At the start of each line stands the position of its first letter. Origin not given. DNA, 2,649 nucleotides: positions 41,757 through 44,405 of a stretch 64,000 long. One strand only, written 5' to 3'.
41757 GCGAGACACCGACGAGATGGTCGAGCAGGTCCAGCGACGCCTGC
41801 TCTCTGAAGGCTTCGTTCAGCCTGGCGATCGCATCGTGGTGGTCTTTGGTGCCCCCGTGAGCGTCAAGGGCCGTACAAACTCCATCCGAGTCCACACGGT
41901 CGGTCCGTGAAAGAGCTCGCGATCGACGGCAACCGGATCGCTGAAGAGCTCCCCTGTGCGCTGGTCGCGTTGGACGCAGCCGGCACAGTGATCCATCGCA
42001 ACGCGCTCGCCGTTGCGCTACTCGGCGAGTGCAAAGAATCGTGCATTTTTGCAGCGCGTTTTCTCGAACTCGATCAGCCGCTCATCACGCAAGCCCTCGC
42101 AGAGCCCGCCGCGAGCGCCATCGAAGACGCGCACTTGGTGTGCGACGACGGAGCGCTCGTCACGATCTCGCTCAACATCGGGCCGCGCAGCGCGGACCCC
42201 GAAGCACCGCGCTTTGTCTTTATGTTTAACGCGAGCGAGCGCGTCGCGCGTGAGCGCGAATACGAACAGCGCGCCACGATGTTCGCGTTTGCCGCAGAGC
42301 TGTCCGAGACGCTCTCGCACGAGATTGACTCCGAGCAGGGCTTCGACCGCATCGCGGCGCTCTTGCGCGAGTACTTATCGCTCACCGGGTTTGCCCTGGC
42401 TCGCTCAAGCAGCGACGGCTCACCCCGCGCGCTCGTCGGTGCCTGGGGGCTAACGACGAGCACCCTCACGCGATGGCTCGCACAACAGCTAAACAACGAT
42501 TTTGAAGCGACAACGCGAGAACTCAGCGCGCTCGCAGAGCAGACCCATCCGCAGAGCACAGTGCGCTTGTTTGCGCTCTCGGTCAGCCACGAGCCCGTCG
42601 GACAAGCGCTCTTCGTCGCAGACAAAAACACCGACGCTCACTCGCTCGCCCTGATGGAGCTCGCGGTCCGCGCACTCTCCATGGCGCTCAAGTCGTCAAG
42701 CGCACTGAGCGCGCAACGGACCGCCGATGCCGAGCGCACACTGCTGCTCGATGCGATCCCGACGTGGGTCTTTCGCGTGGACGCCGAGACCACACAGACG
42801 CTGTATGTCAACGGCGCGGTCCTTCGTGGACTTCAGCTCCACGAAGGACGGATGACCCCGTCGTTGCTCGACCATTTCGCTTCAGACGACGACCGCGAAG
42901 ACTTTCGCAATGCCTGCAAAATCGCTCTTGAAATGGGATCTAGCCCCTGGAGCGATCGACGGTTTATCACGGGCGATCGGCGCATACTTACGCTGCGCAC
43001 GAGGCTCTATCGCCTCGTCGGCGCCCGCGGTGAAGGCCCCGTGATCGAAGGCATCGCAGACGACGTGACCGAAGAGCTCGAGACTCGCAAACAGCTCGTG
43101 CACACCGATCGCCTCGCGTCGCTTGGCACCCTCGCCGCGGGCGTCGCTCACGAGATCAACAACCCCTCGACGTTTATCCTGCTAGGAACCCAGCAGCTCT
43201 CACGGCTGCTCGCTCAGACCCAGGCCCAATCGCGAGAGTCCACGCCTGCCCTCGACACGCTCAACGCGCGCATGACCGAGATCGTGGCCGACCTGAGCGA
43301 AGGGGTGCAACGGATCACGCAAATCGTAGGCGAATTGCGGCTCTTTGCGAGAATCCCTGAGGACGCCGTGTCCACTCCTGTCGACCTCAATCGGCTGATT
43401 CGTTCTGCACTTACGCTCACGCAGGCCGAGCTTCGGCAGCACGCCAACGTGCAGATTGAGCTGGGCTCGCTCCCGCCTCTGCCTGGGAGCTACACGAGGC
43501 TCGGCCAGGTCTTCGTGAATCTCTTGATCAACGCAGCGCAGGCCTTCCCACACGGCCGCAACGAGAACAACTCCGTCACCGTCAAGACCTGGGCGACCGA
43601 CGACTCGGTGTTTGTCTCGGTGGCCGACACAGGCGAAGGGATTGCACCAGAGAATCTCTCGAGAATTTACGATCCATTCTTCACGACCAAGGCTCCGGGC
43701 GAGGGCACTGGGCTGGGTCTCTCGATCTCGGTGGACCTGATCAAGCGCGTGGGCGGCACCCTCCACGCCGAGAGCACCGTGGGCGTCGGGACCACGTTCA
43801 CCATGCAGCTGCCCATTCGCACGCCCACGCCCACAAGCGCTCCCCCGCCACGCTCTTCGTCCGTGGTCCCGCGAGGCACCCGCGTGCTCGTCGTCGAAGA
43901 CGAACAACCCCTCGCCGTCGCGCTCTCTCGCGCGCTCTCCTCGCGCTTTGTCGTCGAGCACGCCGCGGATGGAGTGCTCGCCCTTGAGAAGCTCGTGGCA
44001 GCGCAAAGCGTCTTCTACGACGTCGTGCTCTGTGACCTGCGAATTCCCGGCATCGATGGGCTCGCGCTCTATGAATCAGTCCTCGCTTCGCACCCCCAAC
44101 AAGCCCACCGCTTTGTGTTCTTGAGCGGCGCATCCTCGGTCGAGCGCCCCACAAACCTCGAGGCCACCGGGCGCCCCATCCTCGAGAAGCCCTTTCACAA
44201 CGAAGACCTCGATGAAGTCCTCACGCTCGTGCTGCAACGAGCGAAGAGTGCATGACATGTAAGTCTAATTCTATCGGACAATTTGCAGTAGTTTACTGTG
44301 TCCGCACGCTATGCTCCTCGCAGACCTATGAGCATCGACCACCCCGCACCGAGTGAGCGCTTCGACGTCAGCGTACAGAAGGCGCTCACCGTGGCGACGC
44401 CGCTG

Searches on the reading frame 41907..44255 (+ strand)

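Call 12: search_protein_families(library=pfam, proteins=[window:41907-44255:+], max_evalue=0.001)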
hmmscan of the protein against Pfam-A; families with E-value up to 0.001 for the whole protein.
window:41907-44255:+ (782 aa): 5 families
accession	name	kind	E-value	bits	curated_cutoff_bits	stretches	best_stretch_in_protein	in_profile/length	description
PF02518.31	HATPase_c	-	1.9e-23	83.4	26.4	1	529-638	3-110/111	Histidine kinase-, DNA gyrase B-, and HSP90-like ATPase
PF00072.30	Response_reg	-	7.7e-13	49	30.2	1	660-771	1-109/111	Response regulator receiver domain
PF00512.31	HisKA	-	2.7e-06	27.8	26.9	1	406-484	2-64/66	His Kinase A (phospho-acceptor) domain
PF13188.13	PAS_8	-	2.2e-05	24.6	21.8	0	280-332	6-57/65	PAS domain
PF14501.12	HATPase_c_5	-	0.0004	20.7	22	1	534-623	8-90/102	GHKL domain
